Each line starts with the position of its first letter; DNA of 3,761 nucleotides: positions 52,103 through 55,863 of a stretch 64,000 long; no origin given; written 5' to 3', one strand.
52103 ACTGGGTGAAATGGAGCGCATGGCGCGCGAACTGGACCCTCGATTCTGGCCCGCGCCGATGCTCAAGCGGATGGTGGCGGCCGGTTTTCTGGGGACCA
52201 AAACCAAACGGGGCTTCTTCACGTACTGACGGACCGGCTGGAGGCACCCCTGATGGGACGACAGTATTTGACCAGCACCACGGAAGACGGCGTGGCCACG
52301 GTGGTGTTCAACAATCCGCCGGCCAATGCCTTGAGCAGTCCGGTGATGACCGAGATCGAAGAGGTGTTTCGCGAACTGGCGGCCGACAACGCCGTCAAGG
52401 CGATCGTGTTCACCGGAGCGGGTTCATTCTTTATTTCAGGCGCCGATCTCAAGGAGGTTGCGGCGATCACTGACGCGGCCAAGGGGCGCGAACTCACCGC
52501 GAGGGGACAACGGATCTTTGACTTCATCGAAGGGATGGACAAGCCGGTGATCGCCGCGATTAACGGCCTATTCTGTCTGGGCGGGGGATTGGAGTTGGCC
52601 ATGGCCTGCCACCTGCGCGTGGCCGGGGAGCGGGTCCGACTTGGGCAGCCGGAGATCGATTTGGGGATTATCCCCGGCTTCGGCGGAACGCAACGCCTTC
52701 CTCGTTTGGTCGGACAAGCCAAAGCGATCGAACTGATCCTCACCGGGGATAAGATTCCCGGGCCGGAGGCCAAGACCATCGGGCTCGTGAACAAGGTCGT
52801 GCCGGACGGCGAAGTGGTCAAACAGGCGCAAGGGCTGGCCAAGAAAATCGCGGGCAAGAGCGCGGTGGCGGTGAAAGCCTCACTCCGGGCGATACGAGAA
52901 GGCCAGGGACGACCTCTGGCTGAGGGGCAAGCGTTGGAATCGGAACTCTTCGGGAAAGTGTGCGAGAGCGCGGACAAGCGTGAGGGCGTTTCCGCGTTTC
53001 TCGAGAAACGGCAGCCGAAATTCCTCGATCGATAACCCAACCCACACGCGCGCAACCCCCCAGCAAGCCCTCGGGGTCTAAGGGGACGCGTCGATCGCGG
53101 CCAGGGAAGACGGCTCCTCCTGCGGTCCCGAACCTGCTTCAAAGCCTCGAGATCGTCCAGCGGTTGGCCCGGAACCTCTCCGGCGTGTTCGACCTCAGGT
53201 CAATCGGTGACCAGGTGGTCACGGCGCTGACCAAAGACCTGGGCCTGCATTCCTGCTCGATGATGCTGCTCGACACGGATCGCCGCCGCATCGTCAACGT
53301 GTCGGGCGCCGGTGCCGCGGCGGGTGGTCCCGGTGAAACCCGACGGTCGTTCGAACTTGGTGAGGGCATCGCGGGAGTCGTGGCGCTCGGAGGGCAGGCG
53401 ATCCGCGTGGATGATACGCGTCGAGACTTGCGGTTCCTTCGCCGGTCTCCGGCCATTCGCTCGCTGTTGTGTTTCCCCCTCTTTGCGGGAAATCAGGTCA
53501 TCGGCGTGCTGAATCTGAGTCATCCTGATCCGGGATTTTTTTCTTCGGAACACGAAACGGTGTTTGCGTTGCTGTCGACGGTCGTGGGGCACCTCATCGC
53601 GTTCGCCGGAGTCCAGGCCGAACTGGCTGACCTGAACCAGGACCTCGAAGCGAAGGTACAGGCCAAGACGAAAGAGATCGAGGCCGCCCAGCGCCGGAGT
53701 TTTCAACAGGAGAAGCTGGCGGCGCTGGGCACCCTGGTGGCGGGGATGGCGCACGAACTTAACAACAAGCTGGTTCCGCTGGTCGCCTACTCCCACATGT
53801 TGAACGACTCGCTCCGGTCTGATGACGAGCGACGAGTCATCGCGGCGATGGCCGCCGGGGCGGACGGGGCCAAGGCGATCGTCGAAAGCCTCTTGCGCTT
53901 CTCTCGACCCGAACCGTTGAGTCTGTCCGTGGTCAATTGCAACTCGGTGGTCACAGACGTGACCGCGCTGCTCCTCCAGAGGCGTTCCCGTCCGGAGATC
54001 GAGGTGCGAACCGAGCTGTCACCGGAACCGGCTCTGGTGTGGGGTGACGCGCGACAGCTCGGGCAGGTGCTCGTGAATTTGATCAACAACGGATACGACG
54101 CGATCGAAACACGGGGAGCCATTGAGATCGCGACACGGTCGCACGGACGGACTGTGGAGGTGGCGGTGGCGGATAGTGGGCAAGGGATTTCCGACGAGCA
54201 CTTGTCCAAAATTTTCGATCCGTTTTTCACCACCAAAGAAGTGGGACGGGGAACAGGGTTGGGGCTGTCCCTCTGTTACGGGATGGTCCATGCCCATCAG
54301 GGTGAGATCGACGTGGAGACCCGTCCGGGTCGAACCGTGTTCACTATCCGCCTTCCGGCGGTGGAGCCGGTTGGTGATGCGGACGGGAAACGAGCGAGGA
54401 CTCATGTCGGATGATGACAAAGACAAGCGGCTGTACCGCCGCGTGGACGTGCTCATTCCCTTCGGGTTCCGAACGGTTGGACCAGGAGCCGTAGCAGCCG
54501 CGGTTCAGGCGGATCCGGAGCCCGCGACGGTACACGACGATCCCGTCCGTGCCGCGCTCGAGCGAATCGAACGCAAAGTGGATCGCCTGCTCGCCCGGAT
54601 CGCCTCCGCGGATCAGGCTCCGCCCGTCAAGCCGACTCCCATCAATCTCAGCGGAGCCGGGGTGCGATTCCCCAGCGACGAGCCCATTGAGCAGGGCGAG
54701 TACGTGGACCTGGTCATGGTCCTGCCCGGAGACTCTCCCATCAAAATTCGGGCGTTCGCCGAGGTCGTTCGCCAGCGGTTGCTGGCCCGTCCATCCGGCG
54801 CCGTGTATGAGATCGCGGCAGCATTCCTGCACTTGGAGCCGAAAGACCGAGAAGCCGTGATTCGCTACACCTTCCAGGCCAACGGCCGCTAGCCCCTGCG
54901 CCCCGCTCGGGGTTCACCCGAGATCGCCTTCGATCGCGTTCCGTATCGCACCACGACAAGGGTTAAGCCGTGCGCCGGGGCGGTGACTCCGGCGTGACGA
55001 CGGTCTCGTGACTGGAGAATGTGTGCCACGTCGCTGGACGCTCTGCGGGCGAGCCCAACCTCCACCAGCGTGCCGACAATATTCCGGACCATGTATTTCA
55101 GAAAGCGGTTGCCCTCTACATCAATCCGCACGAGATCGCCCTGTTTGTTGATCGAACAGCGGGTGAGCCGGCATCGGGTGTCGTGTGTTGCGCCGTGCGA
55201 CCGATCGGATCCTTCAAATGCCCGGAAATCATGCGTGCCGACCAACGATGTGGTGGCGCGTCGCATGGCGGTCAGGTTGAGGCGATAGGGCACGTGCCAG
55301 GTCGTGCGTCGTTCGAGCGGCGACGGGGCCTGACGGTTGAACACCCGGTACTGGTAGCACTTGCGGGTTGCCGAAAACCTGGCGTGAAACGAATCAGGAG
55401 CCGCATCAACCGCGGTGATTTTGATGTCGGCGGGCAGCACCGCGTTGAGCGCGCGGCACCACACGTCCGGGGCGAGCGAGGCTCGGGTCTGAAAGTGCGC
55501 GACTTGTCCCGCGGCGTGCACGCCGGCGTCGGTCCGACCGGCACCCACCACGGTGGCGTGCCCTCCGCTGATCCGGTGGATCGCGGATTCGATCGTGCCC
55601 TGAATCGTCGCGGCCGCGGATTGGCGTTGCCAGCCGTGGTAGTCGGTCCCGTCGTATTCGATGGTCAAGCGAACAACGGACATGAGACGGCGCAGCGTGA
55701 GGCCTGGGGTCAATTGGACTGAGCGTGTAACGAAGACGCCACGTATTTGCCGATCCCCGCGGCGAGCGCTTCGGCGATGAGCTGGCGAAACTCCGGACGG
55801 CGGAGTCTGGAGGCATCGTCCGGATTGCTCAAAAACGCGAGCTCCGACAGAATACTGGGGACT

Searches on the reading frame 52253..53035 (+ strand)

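Call 11: search_protein_families(library=pfam, proteins=[window:52253-53035:+], max_evalue=0.001)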
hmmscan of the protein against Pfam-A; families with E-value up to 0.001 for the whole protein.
window:52253-53035:+ (260 aa): 2 families
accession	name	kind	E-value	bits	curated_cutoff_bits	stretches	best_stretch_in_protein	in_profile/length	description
PF00378.25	ECH_1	-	1.7e-62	211.5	27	1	10-259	2-250/251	Enoyl-CoA hydratase/isomerase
PF16113.10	ECH_2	-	7.4e-35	121.4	27.2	2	16-195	3-184/335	Enoyl-CoA hydratase/isomerase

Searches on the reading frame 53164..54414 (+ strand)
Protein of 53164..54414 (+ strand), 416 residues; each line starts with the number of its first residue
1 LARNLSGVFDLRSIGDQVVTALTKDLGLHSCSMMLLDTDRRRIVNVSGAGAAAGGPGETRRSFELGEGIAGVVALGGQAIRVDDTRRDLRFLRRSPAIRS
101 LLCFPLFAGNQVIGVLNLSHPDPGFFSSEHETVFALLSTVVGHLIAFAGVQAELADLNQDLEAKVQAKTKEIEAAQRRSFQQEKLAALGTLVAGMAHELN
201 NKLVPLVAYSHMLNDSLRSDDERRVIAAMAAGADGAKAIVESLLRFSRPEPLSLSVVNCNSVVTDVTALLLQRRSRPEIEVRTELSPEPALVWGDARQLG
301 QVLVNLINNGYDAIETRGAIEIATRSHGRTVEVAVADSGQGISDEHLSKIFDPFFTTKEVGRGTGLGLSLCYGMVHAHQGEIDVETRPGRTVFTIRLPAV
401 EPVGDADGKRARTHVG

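Call 11: search_protein_families(library=pfam, proteins=[window:53164-54414:+], max_evalue=0.001)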
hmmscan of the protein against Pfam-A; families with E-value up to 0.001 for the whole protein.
window:53164-54414:+ (416 aa): 7 families
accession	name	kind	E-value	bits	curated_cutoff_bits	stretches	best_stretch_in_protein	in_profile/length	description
PF02518.31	HATPase_c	-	1.8e-23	83.5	26.4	1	294-399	1-109/111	Histidine kinase-, DNA gyrase B-, and HSP90-like ATPase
PF13185.12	GAF_2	-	2.8e-18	66.9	28.6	1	10-145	3-135/136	GAF domain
PF01590.32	GAF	-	6.7e-15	56.2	22.4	1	10-141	1-129/133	GAF domain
PF00512.31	HisKA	-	8.2e-08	32.6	26.9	1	188-250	2-64/66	His Kinase A (phospho-acceptor) domain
PF13492.12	GAF_3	-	1.4e-07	32.4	27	1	16-142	7-124/129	GAF domain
PF13581.12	HATPase_c_2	-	1.1e-05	25.9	27.4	1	302-395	39-125/127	Histidine kinase-like ATPase domain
PF13589.12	HATPase_c_3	-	0.00049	20.6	25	1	301-354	5-57/137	Histidine kinase-, DNA gyrase B-, and HSP90-like ATPase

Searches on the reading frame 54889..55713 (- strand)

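Call 11: search_protein_families(library=pfam, proteins=[window:54889-55713:-], max_evalue=0.001)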
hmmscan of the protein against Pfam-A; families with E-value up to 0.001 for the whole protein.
window:54889-55713:- (274 aa): 1 family
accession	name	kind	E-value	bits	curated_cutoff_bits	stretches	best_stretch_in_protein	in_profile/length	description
PF01416.25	PseudoU_synth_1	-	2.1e-42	144.4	23.3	2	153-257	1-107/108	tRNA pseudouridine synthase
